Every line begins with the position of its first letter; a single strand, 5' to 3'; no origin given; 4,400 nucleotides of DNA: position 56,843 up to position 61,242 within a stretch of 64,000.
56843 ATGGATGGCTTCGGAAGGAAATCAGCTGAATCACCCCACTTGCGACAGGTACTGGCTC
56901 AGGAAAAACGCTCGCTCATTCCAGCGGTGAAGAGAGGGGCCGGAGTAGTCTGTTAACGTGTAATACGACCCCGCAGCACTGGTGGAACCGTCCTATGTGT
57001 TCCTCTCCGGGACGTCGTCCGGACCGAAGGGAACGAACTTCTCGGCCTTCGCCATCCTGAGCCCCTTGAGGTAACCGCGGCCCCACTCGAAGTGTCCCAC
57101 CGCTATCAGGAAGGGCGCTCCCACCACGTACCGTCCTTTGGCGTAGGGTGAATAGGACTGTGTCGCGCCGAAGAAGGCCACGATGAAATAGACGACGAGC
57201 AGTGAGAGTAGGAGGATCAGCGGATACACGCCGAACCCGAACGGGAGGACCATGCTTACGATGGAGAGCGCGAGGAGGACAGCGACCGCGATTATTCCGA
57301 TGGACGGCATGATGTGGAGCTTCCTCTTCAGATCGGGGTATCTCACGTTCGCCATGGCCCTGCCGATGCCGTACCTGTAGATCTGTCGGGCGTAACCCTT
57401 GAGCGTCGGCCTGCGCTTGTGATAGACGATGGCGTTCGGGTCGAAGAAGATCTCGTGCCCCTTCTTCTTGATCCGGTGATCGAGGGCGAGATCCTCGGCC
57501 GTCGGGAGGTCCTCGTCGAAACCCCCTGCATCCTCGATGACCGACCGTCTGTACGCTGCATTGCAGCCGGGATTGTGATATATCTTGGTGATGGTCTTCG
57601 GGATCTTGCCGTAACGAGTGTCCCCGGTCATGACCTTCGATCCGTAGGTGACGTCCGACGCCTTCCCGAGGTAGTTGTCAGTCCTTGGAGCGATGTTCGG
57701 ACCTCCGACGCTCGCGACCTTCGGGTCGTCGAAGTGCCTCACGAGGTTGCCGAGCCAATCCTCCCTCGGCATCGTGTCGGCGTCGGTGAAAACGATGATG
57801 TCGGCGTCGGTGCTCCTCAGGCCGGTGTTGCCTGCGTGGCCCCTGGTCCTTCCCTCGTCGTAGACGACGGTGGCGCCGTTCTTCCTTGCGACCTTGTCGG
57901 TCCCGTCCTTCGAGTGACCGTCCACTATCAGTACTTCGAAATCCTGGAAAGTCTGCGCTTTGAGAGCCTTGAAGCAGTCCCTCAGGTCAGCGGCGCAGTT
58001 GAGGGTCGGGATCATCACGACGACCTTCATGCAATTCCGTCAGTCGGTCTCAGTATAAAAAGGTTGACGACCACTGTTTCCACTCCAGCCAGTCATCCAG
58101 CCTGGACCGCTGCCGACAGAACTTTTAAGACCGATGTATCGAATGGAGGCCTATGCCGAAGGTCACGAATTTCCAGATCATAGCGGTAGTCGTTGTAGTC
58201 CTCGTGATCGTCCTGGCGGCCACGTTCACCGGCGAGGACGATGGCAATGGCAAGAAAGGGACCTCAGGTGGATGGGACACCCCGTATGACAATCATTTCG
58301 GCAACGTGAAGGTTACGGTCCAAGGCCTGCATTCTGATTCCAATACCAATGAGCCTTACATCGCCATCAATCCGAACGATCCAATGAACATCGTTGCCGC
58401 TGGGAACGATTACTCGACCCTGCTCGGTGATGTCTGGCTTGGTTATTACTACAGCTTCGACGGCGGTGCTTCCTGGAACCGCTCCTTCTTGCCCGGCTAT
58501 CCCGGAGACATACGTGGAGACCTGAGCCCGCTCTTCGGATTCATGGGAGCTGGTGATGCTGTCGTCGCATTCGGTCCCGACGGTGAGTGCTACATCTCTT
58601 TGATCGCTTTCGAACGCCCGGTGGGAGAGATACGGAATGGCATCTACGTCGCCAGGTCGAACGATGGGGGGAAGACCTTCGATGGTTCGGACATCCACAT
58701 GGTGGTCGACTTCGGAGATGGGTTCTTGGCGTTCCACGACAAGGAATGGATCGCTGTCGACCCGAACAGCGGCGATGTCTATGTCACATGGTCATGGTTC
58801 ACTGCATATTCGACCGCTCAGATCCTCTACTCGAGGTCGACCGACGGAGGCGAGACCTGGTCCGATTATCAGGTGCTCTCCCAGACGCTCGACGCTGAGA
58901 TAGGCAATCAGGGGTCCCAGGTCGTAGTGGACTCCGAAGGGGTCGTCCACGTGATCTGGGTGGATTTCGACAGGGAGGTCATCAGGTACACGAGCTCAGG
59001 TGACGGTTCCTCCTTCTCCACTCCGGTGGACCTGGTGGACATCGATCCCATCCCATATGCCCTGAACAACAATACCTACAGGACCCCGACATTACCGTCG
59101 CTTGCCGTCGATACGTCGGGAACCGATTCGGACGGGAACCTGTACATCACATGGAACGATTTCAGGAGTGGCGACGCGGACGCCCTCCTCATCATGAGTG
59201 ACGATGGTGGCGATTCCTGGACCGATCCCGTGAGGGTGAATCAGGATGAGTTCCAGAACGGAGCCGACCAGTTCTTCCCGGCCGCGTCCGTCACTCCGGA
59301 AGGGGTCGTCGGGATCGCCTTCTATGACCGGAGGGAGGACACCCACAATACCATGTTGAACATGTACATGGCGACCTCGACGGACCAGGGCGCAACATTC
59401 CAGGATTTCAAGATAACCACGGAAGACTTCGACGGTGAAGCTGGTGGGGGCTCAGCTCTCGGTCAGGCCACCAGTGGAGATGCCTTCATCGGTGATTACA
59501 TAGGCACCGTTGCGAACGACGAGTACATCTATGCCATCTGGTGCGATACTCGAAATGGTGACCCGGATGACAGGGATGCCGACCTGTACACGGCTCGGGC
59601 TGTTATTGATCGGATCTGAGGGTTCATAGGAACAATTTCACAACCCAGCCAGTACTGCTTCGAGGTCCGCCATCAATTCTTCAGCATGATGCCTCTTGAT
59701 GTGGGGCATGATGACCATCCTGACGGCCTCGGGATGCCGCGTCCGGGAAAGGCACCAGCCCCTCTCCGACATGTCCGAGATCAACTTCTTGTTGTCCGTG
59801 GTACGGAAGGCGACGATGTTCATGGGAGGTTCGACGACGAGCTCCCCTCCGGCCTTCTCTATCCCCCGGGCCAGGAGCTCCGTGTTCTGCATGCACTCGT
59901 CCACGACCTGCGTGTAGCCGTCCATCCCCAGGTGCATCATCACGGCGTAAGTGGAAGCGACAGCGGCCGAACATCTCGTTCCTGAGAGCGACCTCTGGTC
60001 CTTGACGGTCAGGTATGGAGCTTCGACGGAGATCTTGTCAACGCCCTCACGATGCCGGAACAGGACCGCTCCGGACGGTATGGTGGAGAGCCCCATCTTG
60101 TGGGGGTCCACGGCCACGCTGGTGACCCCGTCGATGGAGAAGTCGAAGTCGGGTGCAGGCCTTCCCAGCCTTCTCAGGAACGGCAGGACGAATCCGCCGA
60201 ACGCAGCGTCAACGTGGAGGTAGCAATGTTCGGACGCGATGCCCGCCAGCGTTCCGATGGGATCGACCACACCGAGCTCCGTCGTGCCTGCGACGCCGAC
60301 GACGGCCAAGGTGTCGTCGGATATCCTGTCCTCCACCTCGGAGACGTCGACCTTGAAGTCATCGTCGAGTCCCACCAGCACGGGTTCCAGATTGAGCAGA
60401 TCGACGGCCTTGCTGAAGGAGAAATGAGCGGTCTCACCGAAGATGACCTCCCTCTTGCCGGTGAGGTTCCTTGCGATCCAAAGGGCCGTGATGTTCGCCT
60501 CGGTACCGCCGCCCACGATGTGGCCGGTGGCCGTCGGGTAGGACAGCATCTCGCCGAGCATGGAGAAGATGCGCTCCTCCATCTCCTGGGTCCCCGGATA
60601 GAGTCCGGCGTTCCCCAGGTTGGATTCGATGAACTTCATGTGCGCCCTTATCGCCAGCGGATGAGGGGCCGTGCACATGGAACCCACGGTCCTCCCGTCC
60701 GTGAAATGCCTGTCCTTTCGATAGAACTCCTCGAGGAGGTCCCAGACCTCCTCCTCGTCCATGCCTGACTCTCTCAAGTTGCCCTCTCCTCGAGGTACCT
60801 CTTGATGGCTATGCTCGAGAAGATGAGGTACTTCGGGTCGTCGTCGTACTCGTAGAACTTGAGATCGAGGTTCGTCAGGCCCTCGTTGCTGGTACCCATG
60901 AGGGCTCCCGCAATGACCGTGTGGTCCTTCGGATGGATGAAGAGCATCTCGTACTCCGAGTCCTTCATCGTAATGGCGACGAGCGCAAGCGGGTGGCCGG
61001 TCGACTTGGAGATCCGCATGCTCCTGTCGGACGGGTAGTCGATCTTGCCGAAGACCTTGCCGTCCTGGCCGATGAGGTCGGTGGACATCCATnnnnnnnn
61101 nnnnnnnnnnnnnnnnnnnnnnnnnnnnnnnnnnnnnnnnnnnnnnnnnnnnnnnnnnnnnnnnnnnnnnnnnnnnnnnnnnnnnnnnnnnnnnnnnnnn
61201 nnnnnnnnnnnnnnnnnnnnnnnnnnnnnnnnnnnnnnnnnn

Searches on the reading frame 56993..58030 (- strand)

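Call 52: search_protein_families(library=pfam, max_evalue=0.00001, proteins=[window:56993-58030:-])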
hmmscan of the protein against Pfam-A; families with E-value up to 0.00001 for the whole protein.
window:56993-58030:- (345 aa): 5 families
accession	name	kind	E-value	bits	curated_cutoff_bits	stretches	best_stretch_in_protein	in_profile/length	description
PF00535.33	Glycos_transf_2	-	1.1e-26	94.2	23.3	1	5-167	2-166/168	Glycosyl transferase family 2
PF13632.12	Glyco_trans_2_3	-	3.5e-19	69.8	27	1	78-283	1-189/198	Glycosyl transferase family group 2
PF13641.12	Glyco_tranf_2_3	-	2e-16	61.2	27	1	3-219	3-226/230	Glycosyltransferase like family 2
PF10111.15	Glyco_tranf_2_2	-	1.4e-08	35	27.3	1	24-213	20-225/276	Glycosyltransferase like family 2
PF13506.12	Glyco_transf_21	-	1.4e-07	31.5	21.7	1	69-215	24-167/174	Glycosyl transferase family 21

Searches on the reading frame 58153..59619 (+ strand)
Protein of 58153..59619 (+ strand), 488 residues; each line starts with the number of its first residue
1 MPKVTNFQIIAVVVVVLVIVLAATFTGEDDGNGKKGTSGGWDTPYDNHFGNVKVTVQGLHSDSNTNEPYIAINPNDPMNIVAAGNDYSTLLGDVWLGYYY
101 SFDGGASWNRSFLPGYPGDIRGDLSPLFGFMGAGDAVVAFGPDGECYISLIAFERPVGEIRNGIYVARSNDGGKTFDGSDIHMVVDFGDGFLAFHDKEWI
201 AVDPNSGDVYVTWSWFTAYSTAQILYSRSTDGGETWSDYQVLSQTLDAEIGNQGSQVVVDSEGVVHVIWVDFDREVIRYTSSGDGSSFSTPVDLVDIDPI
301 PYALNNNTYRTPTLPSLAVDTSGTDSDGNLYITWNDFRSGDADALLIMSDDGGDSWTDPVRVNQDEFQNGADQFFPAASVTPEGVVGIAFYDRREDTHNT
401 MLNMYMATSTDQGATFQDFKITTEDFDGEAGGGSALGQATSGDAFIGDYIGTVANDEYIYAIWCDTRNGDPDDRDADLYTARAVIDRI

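Call 52: search_protein_families(library=pfam, max_evalue=0.00001, proteins=[window:58153-59619:+])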
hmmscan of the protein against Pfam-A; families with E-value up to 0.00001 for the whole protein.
window:58153-59619:+ (488 aa): 3 families
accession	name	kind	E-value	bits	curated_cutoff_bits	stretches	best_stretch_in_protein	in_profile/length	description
PF15892.11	BNR_4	-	1.1e-09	38.5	27.3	1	257-418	45-195/272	BNR repeat-containing family member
PF13088.12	BNR_2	-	1e-08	35.4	31.4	0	277-422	83-204/277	BNR repeat-like domain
PF24316.1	Tli3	-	3.9e-06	27.7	27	0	395-427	74-107/129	T6SS Tli3 immunity protein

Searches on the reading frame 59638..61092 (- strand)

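Call 52: search_protein_families(library=pfam, max_evalue=0.00001, proteins=[window:59638-61092:-])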
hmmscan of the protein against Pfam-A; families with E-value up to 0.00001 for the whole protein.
window:59638-61092:- (484 aa): 4 families
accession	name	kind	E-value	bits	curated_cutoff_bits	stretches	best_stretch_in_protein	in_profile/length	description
PF00282.25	Pyridoxal_deC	-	4.1e-31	108.5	27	1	164-431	73-374/375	Pyridoxal-dependent decarboxylase conserved domain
PF00155.27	Aminotran_1_2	-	7.4e-08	32.4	19.7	1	144-303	19-193/361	Aminotransferase class I and II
PF00266.25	Aminotran_5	-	7.8e-07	28.8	21.5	1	194-297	69-177/371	Aminotransferase class-V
PF01041.23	DegT_DnrJ_EryC1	-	2.8e-06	27.2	19.8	1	193-289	45-138/360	DegT/DnrJ/EryC1/StrS aminotransferase family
